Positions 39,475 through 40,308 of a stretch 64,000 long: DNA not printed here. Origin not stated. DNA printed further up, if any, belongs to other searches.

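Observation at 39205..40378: Zinc-ribbon protein + SLATT-like two-TM protein + small ORF cassette next to a c-di-GMP enzyme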

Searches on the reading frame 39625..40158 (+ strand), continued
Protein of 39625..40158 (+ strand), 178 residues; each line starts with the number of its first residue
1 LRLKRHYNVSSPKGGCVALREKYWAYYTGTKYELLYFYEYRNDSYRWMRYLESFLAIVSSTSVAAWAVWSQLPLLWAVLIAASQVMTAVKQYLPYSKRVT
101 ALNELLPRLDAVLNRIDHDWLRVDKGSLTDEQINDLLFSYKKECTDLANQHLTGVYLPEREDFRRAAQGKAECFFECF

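Call 41: find_related_loci(query=A3, collection=genome_contigs, flank=6000)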
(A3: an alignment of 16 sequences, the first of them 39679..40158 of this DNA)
Query A3 (160 aa) in genome_contigs; peptide patterns used: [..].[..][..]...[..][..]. (x = any residue, [..] = any of these).
241 stretches matched a pattern; 59 encode a relative of the query (tblastn E <= 1e-3); 59 distinct loci.
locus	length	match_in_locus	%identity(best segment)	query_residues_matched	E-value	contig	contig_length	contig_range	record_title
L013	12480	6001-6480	91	1-160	1e-100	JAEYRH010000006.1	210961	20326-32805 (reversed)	MAG: Bacillota bacterium isolate OH_CBB_53 k127_2280198, whole genome shotgun sequence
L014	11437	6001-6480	81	1-160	3e-89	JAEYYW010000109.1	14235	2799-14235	MAG: Bacillota bacterium isolate OH_CBlB_68 k127_2673143, whole genome shotgun sequence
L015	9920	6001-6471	45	1-157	4e-44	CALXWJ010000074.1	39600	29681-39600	MAG: uncultured Clostridia bacterium isolate E0_DP__bin142 genome assembly, contig: E0_DP__k127_132752, whole genome sho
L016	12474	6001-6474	46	1-158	4e-43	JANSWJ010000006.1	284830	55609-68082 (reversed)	Blautia schinkii strain DSM 10518 contig_6, whole genome shotgun sequence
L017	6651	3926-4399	41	1-158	2e-42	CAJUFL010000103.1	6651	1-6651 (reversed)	MAG TPA_asm: uncultured Lachnospiraceae bacterium isolate MGBC129221 genome assembly, contig: MGBC129221.103, whole geno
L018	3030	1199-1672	42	1-158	5e-42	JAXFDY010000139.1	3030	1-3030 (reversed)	MAG: Lachnospiraceae bacterium isolate SUG2680 k141_262091, whole genome shotgun sequence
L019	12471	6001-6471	41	1-157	2e-41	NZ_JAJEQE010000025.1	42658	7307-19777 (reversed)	Hominisplanchenecus faecis strain CLA-AA-H246 NODE_25_length_42658_cov_41.848383, whole genome shotgun sequence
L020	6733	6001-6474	41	1-158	2e-41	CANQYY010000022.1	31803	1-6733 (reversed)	MAG: uncultured Lachnospiraceae bacterium isolate Lapin-018__bin39 genome assembly, contig: Lapin-018__NODE_1128_length_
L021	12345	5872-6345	40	1-158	3e-41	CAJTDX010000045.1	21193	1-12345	Lachnospiraceae bacterium isolate B57_57_RB_H genome assembly, contig: MGBC000118.45, whole genome shotgun sequence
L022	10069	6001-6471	41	1-157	9e-41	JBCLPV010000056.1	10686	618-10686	Lachnospiraceae bacterium 50-23 voucher GPTB0131 scaffold56, whole genome shotgun sequence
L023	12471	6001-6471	41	1-157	9e-41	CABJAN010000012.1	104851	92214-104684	Firmicutes bacterium isolate MGYG-HGUT-00119 genome assembly, contig: .20298_3_35.12, whole genome shotgun sequence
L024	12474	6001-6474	41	1-158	1e-39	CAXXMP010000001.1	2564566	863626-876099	MAG: uncultured Pygmaiobacter sp. isolate ab326b93-8740-4076-8c40-45ee24942a32 genome assembly, contig: contig_1, whole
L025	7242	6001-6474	41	1-158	5e-39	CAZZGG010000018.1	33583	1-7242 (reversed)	MAG TPA_asm: uncultured Oscillospiraceae bacterium isolate binchicken_co39_485 genome assembly, contig: NODE_3117_length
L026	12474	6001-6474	41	1-158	1e-37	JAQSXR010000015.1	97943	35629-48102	MAG: Clostridiales bacterium isolate L_E1_T20_A_bin.31 scaffold_1985, whole genome shotgun sequence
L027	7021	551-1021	36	2-158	2e-35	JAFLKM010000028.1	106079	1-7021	MAG: Desulfobulbaceae bacterium isolate LaCa_MAG_5 c_000000000331, whole genome shotgun sequence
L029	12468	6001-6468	37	2-157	9e-34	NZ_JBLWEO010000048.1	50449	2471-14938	Candidatus Electronema sp. PJ PJ__182151, whole genome shotgun sequence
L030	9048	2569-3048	38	1-160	9e-32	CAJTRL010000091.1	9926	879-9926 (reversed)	MAG TPA_asm: uncultured Lachnospiraceae bacterium isolate MGBC110096 genome assembly, contig: MGBC110096.91, whole genom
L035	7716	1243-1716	35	2-159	4e-26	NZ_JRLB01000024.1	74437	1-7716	Nitrincola sp. A-D6 Contig24, whole genome shotgun sequence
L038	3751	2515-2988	28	1-158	3e-25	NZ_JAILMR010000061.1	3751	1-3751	MAG: Ruminococcus sp. isolate RUI259 k141_6838764_flag=0_multi=11.9391_len=3751, whole genome shotgun sequence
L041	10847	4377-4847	31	1-157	2e-22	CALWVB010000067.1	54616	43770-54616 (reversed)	MAG: uncultured Clostridia bacterium isolate E14__bin329 genome assembly, contig: E14__k127_4135524, whole genome shotgu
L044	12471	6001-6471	35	2-159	3e-21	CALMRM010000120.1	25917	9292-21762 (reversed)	MAG TPA_asm: uncultured Terriglobus sp. isolate SRR13685166_bin.15_CONCOCT_v1.1_MAG genome assembly, contig: NODE_257_le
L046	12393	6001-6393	33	1-131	2e-20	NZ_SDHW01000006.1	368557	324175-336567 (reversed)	Lacibacter luteus strain TTM-7 NODE_6_length_368557_cov_86, whole genome shotgun sequence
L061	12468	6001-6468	32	2-157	1e-29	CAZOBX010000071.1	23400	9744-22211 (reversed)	MAG TPA_asm: uncultured Kangiella sp. isolate binchicken_co161_149 genome assembly, contig: NODE_195_length_23400_cov_6.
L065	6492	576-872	29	28-126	2e-13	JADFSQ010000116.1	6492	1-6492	MAG: Bacteroidetes bacterium isolate B93T1L10 B93T1L10_NODE21320, whole genome shotgun sequence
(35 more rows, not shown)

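Call 47: search_protein_families(library=pfam, proteins=[L017:4565-5533:+, L017:5558-5935:+, L017:5984-6457:+, L061:4945-5904:+, L061:4538-4945:+, L017:1935-2966:+, L017:2975-3871:+, L017:1654-1881:+, L022:4795-5955:+, L021:5120-5824:+], max_evalue=0.01)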
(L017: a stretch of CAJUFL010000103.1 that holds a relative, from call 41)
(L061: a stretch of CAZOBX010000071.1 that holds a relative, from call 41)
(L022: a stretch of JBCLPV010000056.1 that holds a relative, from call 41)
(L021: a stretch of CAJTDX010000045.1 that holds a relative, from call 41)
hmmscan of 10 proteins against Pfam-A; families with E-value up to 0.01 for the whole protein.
L017:4565-5533:+ (323 aa): 1 family
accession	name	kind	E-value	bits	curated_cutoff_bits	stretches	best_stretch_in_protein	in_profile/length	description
PF00656.27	Peptidase_C14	-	2.2e-16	60.7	21.4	1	2-183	2-195/233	Caspase domain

L017:5558-5935:+ (126 aa): 1 family
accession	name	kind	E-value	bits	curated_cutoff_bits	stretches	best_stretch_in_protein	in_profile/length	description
PF08937.16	ThsB_TIR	-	0.00061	20.6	21.2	1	14-98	12-98/100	Thoeris protein ThsB, TIR-like domain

L017:5984-6457:+ (158 aa): 4 families
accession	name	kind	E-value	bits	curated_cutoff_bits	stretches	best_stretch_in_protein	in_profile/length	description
PF13676.11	TIR_2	-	1.1e-09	39.3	28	1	6-90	1-81/122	TIR domain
PF08937.16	ThsB_TIR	-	2.5e-06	28.3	21.2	1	7-85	1-85/100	Thoeris protein ThsB, TIR-like domain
PF01582.25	TIR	-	0.0054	17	21.3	1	7-83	5-80/179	TIR domain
PF10137.14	CAP12-PCTIR_TIR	-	0.0056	17.1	24.7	0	5-67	1-60/119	CAP12/Pycsar effector protein, TIR domain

L061:4945-5904:+ (320 aa): 2 families
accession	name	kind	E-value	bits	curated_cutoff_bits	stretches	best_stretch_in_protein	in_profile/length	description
PF00656.27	Peptidase_C14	-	1.3e-17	64.8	21.4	1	2-176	2-195/233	Caspase domain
PF01650.23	Peptidase_C13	-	0.00046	20.2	22.8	1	59-153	101-185/258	Peptidase C13 family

L061:4538-4945:+ (136 aa): 3 families
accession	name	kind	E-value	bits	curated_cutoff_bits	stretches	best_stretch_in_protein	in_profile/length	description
PF08937.16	ThsB_TIR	-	4.9e-10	40.1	21.2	1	7-98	1-97/100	Thoeris protein ThsB, TIR-like domain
PF18185.7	STALD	-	0.00068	19.6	24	1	41-99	96-160/211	Sir2- and TIR-associating SLOG family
PF05014.21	Nuc_deoxyrib_tr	-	0.0023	18.5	28.8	1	45-101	45-103/117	Nucleoside 2-deoxyribosyltransferase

L017:1935-2966:+ (344 aa): 1 family
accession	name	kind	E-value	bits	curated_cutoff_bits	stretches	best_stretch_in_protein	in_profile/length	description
PF00145.23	DNA_methylase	-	1e-81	275.3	22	1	4-328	3-323/324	C-5 cytosine-specific DNA methylase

L017:2975-3871:+ (299 aa): 1 family
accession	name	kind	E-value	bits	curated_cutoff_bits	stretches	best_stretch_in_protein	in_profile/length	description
PF09553.16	RE_Eco47II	-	1.7e-88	295.9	25.9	1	5-221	1-201/202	Eco47II restriction endonuclease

L017:1654-1881:+ (76 aa): 2 families
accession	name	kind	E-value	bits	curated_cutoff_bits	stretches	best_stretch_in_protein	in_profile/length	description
PF13443.12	HTH_26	-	2.5e-21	76.1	22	1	8-67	1-62/63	Cro/C1-type HTH DNA-binding domain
PF01381.28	HTH_3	-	2.3e-06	28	23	1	12-61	4-54/55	Helix-turn-helix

L022:4795-5955:+ (387 aa): 2 families
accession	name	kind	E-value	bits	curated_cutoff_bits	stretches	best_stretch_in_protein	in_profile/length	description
PF03235.19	GmrSD_N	-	1.7e-14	54.8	33.2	1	32-225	9-194/199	GmrSD restriction endonuclease, N-terminal domain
PF17987.7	PMT2_N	-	0.0082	16.7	27.8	0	304-356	39-91/125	Phosphoethanolamine N-methyltransferase 2 N-terminal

L021:5120-5824:+ (235 aa): 0 families

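Call 50: search_protein_families(library=pfam, alignment_id=A4, max_evalue=0.00001)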
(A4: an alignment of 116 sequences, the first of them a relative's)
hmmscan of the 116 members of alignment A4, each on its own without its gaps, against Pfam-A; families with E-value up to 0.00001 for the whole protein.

A. member 1, L016:3770-4645:+ (292 aa): 1 family
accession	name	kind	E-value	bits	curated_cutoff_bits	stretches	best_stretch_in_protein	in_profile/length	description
PF00753.33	Lactamase_B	-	1.7e-14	54.7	22.7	1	21-203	9-196/196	Metallo-beta-lactamase superfamily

B. families by the number of members that match (of 116 scanned): 115 families (the first 25 are shown)
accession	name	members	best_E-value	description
PF08378.17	NERD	2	2e-28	Nuclease-related domain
PF13676.11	TIR_2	2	2.3e-27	TIR domain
PF04055.27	Radical_SAM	2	3.3e-24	Radical SAM superfamily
PF02548.21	Pantoate_transf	1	1.3e-109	Ketopantoate hydroxymethyltransferase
PF19089.6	DUF5777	1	3.6e-87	Membrane bound beta barrel domain (DUF5777)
PF03599.22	CdhD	1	4.5e-81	CO dehydrogenase/acetyl-CoA synthase delta subunit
PF01026.27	TatD_DNase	1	6.9e-75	TatD related DNase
PF18185.7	STALD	1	1.3e-74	Sir2- and TIR-associating SLOG family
PF02669.20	KdpC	1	1.4e-68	K+-transporting ATPase, c chain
PF13561.12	adh_short_C2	1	2.2e-58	Enoyl-(Acyl carrier protein) reductase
PF02913.24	FAD-oxidase_C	1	2.1e-53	FAD linked oxidases, C-terminal domain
PF02464.23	CinA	1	2.3e-50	Competence-damaged protein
PF00106.31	adh_short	1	1.6e-47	short chain dehydrogenase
PF07669.17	Eco57I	1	1.6e-41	Eco57I restriction-modification methylase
PF00892.27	EamA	1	1.4e-40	EamA-like transporter family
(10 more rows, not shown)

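Call 51: list_cluster_members(proteins=[P0171, P0177, P0181, P0027, P0003, P0182])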
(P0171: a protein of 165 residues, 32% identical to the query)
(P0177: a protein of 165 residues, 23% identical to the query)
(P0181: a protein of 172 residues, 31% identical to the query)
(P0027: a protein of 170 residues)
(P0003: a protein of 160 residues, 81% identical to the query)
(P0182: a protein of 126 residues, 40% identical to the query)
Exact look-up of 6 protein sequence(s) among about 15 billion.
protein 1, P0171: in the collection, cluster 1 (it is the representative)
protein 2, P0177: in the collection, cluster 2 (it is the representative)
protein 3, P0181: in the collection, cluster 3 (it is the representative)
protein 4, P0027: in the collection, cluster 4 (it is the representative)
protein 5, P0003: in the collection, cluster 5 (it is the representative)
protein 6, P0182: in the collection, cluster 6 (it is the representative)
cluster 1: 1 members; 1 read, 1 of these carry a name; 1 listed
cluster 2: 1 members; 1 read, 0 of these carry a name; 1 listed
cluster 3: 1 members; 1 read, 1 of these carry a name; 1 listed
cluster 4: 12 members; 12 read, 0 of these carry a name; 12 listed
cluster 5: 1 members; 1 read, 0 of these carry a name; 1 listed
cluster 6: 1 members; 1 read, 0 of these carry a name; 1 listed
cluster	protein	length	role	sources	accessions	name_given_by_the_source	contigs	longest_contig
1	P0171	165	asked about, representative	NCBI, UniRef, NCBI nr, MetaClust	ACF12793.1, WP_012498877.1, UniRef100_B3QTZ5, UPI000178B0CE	hypothetical protein Ctha_0322 [Chloroherpeton thalassium ATCC 35110] | SMODS and SLOG-associating 2TM effector domain-containing protein n=1 Tax=Chloroherpeton ... | hypothetical protein [Chloroherpeton thalassium]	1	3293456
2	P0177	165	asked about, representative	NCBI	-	-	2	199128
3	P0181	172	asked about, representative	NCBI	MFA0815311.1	MAG: hypothetical protein ACC608_05935 [Anaerofustis sp.]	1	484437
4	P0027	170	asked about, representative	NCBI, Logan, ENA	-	-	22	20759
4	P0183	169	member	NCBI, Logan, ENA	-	-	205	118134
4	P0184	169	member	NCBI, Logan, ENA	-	-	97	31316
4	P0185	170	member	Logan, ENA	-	-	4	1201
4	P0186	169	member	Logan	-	-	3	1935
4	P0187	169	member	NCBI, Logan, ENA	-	-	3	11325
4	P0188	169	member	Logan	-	-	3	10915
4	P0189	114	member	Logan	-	-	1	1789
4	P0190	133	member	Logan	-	-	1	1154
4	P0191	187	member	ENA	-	-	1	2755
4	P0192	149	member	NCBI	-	-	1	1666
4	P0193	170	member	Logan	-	-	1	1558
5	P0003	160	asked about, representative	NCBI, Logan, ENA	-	-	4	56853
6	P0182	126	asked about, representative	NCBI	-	-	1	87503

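Call 52: search_protein_families(library=ncbifam, proteins=[P0171, P0177, P0178, P0166, P0170, P0173, P0174, P0176, P0091, P0115], max_evalue=0.1)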
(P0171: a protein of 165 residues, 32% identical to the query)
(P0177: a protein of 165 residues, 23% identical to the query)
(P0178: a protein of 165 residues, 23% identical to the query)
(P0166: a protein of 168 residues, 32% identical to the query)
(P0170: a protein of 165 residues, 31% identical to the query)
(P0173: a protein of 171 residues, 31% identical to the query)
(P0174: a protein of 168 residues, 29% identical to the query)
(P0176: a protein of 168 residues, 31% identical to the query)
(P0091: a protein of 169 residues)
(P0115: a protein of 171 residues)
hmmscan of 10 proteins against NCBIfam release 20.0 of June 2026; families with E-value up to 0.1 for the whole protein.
P0171 (165 aa): 2 families
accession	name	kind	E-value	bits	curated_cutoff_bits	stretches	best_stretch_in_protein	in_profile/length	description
NF033632.1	SLATT_4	domain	0.001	19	55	1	35-150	36-147/154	SLATT domain-containing protein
NF052229.1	UgtL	equivalog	0.015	15.5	120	1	15-102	9-93/125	regulatory protein UgtL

P0177 (165 aa): 1 family
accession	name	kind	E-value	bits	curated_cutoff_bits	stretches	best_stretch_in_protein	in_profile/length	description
NF033632.1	SLATT_4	domain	1.1e-05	25.3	55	1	29-146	27-142/154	SLATT domain-containing protein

P0178 (165 aa): 1 family
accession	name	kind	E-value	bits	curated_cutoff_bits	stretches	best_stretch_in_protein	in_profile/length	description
NF033632.1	SLATT_4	domain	2.2e-05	24.3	55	1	15-135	15-136/154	SLATT domain-containing protein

P0166 (168 aa): 1 family
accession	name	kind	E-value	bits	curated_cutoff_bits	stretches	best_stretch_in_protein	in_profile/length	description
NF033634.1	SLATT_1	domain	0.00072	19.5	41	1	38-99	30-98/132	SLATT domain-containing protein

P0170 (165 aa): 2 families
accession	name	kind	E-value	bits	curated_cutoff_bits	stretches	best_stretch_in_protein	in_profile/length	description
NF033632.1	SLATT_4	domain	0.00051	19.9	55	1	26-131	25-132/154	SLATT domain-containing protein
NF035951.1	rSAM_RumMC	equivalog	0.052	12.2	720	1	77-146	280-350/510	RumMC family radical SAM sactipeptide maturase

P0173 (171 aa): 0 families

P0174 (168 aa): 2 families
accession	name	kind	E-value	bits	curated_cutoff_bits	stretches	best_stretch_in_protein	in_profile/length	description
NF033632.1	SLATT_4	domain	0.0017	18.3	55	1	15-133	15-134/154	SLATT domain-containing protein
NF011976.0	PRK15443.2-3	equivalog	0.021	14.7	285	1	78-124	90-138/141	glycerol dehydratase small subunit DhaB3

P0176 (168 aa): 2 families
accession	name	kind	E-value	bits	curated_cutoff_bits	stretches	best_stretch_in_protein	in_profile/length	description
NF033634.1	SLATT_1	domain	0.0016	18.4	41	1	40-102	38-99/132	SLATT domain-containing protein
NF033632.1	SLATT_4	domain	0.002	18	55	1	41-135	39-134/154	SLATT domain-containing protein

P0091 (169 aa): 1 family
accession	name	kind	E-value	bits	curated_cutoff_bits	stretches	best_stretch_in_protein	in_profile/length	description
TIGR03729.1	acc_ester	subfamily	0.0098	15.3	148.25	1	83-128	164-209/239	putative phosphoesterase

P0115 (171 aa): 1 family
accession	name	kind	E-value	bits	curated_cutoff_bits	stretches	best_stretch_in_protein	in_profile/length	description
NF033632.1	SLATT_4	domain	1.8e-08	34.4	55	1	4-134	3-134/154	SLATT domain-containing protein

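Call 53: search_solved_structures(query=A2, max_evalue=10, show_alignments=2)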
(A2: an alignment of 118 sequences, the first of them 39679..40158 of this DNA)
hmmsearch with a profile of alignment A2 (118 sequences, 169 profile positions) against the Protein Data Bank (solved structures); distinct sequences matched with E-value up to 10: 18.
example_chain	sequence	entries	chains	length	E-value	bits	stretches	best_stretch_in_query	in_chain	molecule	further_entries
9ugr_A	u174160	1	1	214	0.0048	19.7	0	67-125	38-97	Syn-F4-Link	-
9mn2_A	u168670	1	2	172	0.087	15.6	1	68-162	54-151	IgA FC receptor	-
8h7c_A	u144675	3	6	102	0.17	14.7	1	67-125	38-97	De novo ferric enterobactin esterase Syn-F4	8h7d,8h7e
6kos_A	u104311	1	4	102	0.41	13.5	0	66-121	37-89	SUWA (Super WA20)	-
7c6a_A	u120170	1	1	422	0.49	13.2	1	17-80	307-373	Type-2 angiotensin II receptor,Soluble cytochrome b562,Type-2 angiotensin II receptor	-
5xjm_A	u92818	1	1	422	0.49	13.2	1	17-80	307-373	Type-2 angiotensin II receptor,Soluble cytochrome b562,Type-2 angiotensin II receptor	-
1hr7_B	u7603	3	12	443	0.5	13.2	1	91-126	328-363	MITOCHONDRIAL PROCESSING PEPTIDASE BETA SUBUNIT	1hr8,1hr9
1hr6_B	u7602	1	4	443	0.5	13.2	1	91-126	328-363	MITOCHONDRIAL PROCESSING PEPTIDASE BETA SUBUNIT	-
7f6j_C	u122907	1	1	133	0.7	12.7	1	62-115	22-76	PDZ domain-containing protein 8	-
4nsl_A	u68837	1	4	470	0.72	12.6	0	76-152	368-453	Adenylosuccinate lyase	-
2ptq_A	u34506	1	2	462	0.97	12.2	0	76-153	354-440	Adenylosuccinate lyase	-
2pts_A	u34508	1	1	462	0.98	12.2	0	76-153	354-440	Adenylosuccinate lyase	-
2ptr_A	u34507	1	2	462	0.98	12.2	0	76-153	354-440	Adenylosuccinate lyase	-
3gzh_A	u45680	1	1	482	1.1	12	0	76-153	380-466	Adenylosuccinate lyase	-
3lg7_A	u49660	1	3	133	1.9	11.3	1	79-138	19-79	4E10_S0_1EZ3A_002_C (T246)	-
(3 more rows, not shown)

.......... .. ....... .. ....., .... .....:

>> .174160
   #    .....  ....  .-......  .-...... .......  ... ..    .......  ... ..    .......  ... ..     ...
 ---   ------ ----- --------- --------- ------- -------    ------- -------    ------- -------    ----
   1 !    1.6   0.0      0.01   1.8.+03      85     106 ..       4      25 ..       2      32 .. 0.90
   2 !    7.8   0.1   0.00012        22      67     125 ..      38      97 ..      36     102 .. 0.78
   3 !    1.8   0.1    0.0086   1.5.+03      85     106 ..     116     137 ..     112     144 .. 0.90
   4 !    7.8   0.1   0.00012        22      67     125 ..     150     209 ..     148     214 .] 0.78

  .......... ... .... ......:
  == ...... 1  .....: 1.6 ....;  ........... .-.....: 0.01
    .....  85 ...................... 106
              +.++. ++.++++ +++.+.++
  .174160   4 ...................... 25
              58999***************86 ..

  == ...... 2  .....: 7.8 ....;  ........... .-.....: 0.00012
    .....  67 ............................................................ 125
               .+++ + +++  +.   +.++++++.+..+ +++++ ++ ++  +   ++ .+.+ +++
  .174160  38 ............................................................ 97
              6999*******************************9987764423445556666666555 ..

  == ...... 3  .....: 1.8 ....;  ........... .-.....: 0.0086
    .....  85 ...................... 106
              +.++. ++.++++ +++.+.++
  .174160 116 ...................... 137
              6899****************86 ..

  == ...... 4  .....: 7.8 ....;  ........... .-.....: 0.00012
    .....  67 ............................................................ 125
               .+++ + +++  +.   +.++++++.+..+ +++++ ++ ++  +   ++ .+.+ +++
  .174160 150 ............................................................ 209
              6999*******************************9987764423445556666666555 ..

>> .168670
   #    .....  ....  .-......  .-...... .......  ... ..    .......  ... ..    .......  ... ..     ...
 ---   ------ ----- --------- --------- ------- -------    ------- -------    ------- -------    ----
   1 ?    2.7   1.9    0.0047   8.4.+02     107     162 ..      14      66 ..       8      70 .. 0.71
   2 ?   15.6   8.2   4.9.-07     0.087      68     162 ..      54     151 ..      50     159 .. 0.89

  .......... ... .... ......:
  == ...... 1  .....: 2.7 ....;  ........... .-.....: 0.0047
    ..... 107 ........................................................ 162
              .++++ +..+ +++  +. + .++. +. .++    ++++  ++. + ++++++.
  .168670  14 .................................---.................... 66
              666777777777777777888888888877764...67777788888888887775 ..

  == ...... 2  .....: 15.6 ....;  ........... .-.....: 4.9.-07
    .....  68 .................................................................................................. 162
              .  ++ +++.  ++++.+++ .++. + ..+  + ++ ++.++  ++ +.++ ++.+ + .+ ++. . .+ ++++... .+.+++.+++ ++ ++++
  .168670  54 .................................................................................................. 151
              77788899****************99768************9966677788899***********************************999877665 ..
